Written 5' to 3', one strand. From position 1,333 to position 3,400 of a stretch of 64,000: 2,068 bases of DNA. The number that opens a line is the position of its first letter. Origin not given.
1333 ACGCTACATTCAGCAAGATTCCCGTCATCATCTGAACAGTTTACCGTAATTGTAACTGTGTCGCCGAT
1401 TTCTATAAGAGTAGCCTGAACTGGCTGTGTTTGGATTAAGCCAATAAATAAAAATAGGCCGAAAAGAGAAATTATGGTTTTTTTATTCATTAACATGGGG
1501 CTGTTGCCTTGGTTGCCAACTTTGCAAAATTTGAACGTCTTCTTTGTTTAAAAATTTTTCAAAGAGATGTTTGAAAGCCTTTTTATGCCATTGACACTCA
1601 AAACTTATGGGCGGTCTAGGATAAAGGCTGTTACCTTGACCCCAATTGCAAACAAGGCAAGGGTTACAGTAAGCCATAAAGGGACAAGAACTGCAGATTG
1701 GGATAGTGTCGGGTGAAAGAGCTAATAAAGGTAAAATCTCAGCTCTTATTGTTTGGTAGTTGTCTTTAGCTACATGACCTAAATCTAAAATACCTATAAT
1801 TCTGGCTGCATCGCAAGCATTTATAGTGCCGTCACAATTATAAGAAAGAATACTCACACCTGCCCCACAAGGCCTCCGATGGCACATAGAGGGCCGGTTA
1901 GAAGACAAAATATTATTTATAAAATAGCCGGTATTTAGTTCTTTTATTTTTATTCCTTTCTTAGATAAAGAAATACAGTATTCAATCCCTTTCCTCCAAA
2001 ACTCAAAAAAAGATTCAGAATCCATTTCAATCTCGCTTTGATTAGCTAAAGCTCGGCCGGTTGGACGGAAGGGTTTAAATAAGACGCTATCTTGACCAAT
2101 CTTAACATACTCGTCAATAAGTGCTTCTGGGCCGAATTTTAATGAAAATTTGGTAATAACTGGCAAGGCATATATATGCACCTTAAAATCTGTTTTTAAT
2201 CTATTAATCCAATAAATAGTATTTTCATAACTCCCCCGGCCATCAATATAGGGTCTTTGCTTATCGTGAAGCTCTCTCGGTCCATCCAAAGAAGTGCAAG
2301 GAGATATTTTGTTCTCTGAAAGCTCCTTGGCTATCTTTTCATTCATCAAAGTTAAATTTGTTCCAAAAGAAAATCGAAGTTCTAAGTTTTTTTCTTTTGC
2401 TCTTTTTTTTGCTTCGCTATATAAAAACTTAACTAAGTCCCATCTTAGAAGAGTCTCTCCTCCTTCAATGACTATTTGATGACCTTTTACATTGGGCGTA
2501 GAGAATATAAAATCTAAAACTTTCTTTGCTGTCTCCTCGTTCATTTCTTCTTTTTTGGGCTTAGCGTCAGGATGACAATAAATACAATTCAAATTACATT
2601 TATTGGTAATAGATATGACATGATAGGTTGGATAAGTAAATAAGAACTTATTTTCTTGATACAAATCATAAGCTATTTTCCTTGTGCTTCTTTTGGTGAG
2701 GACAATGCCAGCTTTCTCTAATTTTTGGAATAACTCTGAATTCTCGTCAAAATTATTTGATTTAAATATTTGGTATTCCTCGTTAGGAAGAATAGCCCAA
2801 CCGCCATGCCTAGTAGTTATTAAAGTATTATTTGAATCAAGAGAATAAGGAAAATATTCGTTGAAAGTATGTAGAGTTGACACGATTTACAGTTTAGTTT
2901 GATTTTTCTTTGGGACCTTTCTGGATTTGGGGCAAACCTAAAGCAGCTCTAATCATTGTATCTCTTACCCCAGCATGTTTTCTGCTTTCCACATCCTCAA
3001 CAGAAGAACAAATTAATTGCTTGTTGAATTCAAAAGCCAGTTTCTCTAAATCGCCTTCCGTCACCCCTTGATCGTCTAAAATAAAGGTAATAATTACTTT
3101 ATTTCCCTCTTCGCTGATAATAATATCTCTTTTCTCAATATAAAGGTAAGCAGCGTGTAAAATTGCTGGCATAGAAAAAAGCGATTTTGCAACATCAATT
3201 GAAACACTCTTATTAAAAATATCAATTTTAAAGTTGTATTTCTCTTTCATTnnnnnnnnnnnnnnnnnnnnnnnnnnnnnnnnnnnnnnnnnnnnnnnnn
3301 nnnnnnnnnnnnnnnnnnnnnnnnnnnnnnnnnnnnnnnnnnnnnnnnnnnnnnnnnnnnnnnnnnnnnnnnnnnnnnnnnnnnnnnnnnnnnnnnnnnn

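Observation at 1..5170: Tightly coupled operon linking a radical SAM/SPASM enzyme, an HxsD-like partner, a Trp-repeat protein and an A24-type peptidase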

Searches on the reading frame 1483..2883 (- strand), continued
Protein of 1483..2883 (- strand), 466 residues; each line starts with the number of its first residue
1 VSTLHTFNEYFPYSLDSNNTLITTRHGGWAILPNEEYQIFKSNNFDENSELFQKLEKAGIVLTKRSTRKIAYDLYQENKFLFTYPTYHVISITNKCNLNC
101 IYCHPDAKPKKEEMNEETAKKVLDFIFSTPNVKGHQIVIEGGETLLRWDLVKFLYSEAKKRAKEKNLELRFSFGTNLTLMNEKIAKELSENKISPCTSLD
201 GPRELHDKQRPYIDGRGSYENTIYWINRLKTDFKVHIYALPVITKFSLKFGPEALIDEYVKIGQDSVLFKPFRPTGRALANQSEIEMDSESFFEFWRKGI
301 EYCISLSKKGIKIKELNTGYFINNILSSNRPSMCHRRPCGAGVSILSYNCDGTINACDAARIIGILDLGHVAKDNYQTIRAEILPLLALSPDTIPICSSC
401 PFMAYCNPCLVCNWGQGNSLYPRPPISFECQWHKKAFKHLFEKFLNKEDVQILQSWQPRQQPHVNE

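Call 75: find_encoding_contigs(protein=P0014, flank=7000, max_places=1)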
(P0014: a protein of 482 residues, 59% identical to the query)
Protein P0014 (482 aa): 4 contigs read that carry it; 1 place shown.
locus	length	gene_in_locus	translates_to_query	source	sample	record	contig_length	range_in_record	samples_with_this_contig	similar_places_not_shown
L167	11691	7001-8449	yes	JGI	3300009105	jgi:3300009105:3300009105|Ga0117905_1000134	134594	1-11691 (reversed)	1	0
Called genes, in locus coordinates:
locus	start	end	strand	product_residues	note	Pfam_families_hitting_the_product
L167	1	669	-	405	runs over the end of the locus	PF04055:Radical_SAM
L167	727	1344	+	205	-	PF01351:RNase_HII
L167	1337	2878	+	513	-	PF20154:LNT_N, PF00795:CN_hydrolase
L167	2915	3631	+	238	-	-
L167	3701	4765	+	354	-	PF06819:Arc_PepC (weak)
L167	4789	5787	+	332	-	-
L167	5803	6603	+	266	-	-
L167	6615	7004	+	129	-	PF27806:HxsD (weak)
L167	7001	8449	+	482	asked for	PF13353:Fer4_12 (weak), PF04055:Radical_SAM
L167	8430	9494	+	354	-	PF25788:Ig_Rha78A_N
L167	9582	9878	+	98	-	PF01783:Ribosomal_L32p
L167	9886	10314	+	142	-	PF01029:NusB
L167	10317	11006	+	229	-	PF22935:RM44_endonuclase, PF14622:Ribonucleas_3_3, PF00636:Ribonuclease_3, PF00035:dsrm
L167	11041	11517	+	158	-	PF00886:Ribosomal_S16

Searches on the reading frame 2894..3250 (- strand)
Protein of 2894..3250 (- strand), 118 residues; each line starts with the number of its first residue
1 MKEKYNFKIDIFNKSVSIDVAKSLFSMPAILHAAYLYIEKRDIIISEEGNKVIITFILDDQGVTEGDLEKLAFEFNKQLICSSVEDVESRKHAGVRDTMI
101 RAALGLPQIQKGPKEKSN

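Call 5: search_protein_families(library=pfam, proteins=[window:2894-3250:-], max_evalue=0.1)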
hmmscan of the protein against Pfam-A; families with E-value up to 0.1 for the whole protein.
window:2894-3250:- (118 aa): 1 family
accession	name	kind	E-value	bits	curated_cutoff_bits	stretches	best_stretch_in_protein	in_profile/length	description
PF23779.1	Baseplate_Tube_p140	-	0.026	14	27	1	2-57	241-294/298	Bacteriophage Baseplate Tube Protein Family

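Call 6: search_protein_families(library=ncbifam, proteins=[window:2894-3250:-], max_evalue=0.1)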
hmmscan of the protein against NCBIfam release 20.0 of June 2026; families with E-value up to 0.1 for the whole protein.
window:2894-3250:- (118 aa): 3 families
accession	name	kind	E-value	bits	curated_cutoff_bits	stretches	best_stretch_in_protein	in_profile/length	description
TIGR03976.1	chp_LLNDYxLRE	equivalog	9.9e-10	38.7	50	1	21-104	2-84/90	His-Xaa-Ser system protein HxsD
NF005695.0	PRK07503.1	equivalog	0.071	11.8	666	0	56-110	332-384/403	methionine gamma-lyase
NF038315.1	HxsD_rel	equivalog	0.09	13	41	0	20-75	3-53/62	HxsD-like protein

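Call 26: search_protein_families(library=padloc, proteins=[window:2894-3250:-], max_evalue=0.01)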
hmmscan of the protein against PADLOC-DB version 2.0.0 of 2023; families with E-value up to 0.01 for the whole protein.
window:2894-3250:- (118 aa): 0 families

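Call 43: find_homologous_proteins(query=window:2894-3250:-, max_evalue=0.001)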
Query window:2894-3250:- (118 aa): 10 proteins with E <= 0.001 among 12 candidates.
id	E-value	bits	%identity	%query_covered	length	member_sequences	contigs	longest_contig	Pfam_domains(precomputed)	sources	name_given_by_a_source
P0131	4.7e-69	247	100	100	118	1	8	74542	PF27806.1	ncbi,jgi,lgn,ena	-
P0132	6.3e-35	137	60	97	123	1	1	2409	PF27806.1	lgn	-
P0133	1.3e-31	127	60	99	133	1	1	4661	PF27806.1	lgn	-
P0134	1.8e-31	126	55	95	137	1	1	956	PF27806.1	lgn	-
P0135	8.9e-26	108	55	89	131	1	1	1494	PF27806.1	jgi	jgi:His-Xaa-Ser system protein HxsD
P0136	1.5e-25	107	50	99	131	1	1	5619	PF27806.1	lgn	-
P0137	2.0e-25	107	55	88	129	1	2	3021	PF27806.1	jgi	-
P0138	2.4e-25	107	53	93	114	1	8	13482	PF27806.1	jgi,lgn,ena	-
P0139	4.9e-25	106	54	91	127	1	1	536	PF27806.1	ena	-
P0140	3.5e-24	103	54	94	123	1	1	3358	PF27806.1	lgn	-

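Call 44: list_cluster_members(proteins=[P0131, P0001])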
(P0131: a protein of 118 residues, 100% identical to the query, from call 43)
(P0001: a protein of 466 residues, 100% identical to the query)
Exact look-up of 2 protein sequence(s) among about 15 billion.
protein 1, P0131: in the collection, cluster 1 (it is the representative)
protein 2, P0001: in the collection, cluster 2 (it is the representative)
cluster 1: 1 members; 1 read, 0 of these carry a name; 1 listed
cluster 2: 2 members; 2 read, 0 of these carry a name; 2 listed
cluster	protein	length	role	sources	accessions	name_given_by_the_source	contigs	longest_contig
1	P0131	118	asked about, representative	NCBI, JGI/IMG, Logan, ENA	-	-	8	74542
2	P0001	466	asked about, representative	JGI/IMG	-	-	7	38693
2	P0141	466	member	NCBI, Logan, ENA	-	-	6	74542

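Call 57: predict_structure(alignment_id=A4)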
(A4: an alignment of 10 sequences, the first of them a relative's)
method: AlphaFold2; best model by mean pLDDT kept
length: 118 residues; sequences in the alignment: 10
mean_pLDDT: 84.2   pTM: 0.69
mean pLDDT of the five models: 84.2, 83.9, 83.8, 83.7, 83.1
residues with pLDDT >= 90: 61; 70-90: 44; 50-70: 9; < 50: 4
segments of 3 or more residues with pLDDT < 50: 115-118
pLDDT, mean of each block of 10 residues (from residue 1): 82 94 92 88 92 92 90 94 83 76 72 49
secondary structure, 60 per line:
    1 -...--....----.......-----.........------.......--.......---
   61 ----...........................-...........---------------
elements in order: E2-4 E7-10 E15-21 H27-35 E42-48 E51-57 H65-91 H93-103
